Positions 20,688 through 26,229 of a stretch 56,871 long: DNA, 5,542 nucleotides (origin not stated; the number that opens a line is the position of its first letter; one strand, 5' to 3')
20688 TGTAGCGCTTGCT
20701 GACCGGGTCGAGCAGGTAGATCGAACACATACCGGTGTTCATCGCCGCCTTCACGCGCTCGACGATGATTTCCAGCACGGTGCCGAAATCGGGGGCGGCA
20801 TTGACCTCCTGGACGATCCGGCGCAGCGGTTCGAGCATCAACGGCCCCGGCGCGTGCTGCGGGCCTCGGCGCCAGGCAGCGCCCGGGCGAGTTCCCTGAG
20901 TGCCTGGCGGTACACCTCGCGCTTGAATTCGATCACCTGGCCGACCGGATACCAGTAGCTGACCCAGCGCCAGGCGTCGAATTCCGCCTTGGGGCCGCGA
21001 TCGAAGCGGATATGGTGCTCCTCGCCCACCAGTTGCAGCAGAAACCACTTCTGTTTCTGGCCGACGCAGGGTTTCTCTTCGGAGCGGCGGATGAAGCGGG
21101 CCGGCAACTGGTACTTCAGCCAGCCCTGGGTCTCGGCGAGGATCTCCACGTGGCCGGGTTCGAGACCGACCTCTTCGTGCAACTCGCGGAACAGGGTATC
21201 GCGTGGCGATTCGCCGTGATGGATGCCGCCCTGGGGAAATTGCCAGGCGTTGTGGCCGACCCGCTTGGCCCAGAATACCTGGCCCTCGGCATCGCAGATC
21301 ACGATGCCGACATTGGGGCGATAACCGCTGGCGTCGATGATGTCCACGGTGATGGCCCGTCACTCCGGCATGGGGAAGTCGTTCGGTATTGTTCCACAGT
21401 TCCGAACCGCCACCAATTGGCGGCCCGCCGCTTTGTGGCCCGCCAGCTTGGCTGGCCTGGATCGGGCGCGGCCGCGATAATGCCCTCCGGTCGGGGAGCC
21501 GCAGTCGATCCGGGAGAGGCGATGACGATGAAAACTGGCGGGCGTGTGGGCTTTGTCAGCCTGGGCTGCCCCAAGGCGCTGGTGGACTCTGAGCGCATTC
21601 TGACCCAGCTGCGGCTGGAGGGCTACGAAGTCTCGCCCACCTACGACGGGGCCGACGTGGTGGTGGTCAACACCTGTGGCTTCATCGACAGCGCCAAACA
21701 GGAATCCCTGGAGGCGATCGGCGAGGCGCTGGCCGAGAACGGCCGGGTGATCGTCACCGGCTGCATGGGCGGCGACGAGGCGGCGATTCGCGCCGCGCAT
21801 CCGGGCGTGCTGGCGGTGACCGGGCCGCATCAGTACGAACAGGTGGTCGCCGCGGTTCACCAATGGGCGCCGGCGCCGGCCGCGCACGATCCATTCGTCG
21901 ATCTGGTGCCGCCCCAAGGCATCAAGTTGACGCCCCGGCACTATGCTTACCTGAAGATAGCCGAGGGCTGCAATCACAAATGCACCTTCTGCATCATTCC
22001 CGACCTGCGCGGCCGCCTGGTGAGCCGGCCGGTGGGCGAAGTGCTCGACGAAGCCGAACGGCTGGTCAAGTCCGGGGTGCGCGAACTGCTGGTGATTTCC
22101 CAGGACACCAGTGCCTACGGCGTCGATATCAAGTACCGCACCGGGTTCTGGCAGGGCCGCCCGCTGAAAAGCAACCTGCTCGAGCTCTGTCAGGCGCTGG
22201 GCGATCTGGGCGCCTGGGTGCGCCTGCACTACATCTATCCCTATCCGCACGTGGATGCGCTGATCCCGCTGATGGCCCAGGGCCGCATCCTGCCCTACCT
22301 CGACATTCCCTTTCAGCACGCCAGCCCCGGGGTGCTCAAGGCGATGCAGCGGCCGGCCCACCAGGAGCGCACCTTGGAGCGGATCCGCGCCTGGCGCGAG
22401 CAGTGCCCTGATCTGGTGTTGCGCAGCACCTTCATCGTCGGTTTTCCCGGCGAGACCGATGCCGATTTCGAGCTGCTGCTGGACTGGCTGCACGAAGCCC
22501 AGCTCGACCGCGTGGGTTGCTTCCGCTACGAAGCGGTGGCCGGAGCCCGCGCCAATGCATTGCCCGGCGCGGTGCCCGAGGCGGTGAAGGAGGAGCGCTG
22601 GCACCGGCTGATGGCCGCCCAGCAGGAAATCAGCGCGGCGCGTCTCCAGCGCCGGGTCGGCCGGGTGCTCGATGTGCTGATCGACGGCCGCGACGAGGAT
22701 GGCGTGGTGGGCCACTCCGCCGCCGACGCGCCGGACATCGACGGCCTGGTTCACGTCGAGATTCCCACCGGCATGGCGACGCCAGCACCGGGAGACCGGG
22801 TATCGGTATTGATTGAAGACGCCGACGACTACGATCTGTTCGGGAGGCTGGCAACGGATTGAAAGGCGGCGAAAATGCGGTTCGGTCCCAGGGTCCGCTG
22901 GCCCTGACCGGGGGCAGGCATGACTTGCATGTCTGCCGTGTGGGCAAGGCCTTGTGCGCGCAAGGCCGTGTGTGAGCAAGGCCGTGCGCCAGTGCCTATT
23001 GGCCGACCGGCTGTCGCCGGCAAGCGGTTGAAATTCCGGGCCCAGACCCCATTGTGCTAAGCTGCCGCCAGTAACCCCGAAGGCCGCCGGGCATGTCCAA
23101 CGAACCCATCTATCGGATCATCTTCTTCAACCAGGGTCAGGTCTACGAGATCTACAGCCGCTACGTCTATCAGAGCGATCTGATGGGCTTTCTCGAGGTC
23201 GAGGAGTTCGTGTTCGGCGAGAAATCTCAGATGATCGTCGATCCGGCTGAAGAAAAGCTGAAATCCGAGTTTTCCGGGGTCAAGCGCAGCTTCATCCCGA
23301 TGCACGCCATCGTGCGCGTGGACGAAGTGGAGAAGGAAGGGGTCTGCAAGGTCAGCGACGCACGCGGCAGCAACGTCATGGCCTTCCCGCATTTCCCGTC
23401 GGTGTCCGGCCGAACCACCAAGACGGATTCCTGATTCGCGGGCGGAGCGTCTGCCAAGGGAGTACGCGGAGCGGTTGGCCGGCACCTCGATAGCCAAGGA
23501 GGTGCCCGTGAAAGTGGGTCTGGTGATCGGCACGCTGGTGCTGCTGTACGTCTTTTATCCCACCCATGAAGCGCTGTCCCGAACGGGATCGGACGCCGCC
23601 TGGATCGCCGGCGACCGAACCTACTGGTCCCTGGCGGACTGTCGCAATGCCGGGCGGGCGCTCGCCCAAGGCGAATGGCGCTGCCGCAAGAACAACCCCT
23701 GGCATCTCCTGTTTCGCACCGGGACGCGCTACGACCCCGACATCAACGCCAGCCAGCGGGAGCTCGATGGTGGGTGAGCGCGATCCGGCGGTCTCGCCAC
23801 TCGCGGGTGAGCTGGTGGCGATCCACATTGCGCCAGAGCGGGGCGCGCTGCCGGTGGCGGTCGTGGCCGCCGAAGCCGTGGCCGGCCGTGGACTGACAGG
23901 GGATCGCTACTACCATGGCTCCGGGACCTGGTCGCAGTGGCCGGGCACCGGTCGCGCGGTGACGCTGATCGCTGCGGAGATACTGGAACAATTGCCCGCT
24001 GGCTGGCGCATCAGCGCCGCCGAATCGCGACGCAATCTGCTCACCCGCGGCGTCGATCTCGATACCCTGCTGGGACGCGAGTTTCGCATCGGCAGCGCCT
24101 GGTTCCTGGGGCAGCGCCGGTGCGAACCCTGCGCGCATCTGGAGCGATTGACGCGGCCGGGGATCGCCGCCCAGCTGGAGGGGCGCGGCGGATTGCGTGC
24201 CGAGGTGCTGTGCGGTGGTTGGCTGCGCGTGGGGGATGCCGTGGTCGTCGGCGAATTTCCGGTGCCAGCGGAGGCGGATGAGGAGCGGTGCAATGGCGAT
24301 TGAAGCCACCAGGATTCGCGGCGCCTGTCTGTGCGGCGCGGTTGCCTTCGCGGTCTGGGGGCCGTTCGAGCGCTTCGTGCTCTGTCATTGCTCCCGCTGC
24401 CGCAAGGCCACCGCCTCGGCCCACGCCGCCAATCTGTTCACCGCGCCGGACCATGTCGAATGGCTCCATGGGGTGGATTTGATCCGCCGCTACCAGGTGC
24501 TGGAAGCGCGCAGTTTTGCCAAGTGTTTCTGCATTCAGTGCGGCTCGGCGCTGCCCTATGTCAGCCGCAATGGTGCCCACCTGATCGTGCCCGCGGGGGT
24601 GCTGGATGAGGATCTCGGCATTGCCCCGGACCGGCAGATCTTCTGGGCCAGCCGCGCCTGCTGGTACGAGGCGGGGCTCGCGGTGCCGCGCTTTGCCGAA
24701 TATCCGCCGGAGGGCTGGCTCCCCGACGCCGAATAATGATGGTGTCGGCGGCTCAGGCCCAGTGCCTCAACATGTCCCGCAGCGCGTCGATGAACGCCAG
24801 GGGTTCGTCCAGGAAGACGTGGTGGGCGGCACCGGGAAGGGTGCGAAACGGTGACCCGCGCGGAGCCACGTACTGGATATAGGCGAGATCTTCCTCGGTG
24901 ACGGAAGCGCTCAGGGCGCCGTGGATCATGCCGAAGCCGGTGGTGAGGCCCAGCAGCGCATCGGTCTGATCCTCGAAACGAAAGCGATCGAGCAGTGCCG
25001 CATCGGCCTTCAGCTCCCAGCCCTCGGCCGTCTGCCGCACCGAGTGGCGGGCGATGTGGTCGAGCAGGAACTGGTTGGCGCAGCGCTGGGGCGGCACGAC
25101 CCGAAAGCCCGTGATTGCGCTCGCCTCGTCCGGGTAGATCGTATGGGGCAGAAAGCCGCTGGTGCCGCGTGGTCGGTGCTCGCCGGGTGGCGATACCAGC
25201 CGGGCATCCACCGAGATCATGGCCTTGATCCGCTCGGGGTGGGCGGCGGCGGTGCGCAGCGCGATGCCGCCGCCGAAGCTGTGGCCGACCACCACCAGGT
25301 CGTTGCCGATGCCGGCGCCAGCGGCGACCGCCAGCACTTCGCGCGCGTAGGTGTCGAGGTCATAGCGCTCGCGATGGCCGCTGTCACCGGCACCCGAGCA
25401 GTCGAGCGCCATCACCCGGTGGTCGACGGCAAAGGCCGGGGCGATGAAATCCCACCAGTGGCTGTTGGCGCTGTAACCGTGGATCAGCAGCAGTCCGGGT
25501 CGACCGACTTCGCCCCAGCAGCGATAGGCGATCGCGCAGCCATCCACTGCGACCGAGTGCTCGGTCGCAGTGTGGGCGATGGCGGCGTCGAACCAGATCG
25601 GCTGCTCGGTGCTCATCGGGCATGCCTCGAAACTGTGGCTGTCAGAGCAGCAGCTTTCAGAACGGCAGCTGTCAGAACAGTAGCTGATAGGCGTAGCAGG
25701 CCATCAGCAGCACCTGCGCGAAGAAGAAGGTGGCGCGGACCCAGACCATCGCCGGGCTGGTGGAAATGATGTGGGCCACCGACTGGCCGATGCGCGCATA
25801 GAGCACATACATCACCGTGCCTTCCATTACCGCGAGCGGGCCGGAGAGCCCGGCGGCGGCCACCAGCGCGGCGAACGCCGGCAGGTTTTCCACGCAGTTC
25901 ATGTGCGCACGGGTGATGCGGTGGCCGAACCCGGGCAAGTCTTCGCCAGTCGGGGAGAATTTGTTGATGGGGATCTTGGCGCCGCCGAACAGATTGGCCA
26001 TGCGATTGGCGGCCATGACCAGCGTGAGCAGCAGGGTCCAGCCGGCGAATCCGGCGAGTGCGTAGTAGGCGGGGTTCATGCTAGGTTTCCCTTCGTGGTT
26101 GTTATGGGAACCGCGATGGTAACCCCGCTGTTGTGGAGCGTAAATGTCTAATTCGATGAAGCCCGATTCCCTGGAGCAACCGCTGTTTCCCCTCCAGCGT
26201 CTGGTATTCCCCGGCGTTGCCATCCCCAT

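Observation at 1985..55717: Most gene boundaries carry locus-specific short tandem 'stutter' arrays built from the neighbouring gene's own stop/start region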

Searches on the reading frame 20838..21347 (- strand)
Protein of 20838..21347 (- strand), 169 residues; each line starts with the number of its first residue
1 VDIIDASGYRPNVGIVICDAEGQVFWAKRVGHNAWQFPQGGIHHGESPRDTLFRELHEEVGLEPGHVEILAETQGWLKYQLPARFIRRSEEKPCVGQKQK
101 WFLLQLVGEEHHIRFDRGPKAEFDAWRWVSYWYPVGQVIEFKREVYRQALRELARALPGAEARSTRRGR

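Call 21: search_protein_families(library=pfam, max_evalue=0.00001, proteins=[window:20838-21347:-])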
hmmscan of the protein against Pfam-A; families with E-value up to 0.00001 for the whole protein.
window:20838-21347:- (169 aa): 1 family
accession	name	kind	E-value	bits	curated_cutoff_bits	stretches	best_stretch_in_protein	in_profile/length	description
PF00293.34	NUDIX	-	1.8e-21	77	21.1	1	9-132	2-116/134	NUDIX domain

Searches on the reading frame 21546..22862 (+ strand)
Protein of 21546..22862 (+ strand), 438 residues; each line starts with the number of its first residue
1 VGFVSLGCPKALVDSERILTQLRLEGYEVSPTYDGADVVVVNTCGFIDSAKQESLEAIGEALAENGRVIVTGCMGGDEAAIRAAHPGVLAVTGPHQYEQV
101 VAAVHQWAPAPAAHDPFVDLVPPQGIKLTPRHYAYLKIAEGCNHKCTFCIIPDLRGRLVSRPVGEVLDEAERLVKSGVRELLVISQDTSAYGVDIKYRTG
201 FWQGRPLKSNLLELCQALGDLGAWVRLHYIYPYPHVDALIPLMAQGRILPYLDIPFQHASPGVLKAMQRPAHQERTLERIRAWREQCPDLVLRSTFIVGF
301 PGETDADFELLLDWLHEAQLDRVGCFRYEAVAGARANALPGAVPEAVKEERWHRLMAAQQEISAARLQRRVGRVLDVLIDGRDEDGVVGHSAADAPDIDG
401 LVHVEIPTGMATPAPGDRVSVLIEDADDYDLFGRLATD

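Call 21: search_protein_families(library=pfam, max_evalue=0.00001, proteins=[window:21546-22862:+])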
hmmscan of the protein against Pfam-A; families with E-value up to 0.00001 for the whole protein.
window:21546-22862:+ (438 aa): 3 families
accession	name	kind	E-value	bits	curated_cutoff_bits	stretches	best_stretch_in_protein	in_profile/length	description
PF04055.27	Radical_SAM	-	4.4e-24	86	29.5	1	138-315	3-166/166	Radical SAM superfamily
PF00919.26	UPF0004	-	9.6e-19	67.7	27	1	3-78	4-82/98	Uncharacterized protein family UPF0004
PF18693.7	TRAM_2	-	2.2e-16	60.2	27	1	371-435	1-62/63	TRAM domain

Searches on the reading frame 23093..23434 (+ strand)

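Call 21: search_protein_families(library=pfam, max_evalue=0.00001, proteins=[window:23093-23434:+])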
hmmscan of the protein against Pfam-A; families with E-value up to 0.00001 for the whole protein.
window:23093-23434:+ (113 aa): 1 family
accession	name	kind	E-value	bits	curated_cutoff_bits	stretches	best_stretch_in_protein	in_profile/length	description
PF08850.16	DUF1820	-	4.5e-43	146.1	27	1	6-99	2-96/97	Domain of unknown function (DUF1820)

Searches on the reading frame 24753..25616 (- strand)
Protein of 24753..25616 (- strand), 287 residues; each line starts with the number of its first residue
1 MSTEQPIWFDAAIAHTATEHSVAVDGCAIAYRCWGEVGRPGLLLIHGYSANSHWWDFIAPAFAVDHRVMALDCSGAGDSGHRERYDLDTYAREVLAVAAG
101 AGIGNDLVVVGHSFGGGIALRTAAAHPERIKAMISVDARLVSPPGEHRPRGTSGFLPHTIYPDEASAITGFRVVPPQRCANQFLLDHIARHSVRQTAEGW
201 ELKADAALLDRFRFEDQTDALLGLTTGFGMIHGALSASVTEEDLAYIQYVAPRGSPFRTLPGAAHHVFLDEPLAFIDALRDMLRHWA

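Call 21: search_protein_families(library=pfam, max_evalue=0.00001, proteins=[window:24753-25616:-])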
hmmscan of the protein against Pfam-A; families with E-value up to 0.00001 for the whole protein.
window:24753-25616:- (287 aa): 3 families
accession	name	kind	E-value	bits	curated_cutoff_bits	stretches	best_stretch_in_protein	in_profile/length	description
PF00561.26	Abhydrolase_1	-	4.1e-20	72.9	25.8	1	42-146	3-108/245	alpha/beta hydrolase fold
PF12697.13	Abhydrolase_6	-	3.1e-16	61.1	26.3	1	42-278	1-217/217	Alpha/beta hydrolase family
PF12146.15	Hydrolase_4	-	1.1e-09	38.3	27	1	42-136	7-107/239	Serine aminopeptidase, S33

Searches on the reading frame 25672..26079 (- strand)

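Call 22: search_protein_families(library=pfam, max_evalue=0.00001, proteins=[window:25672-26079:-])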
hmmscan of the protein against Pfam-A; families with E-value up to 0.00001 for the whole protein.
window:25672-26079:- (135 aa): 1 family
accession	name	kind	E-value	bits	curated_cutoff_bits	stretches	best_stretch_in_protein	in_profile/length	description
PF01124.23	MAPEG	-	1.4e-14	54.7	23.4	1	6-134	3-128/129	MAPEG family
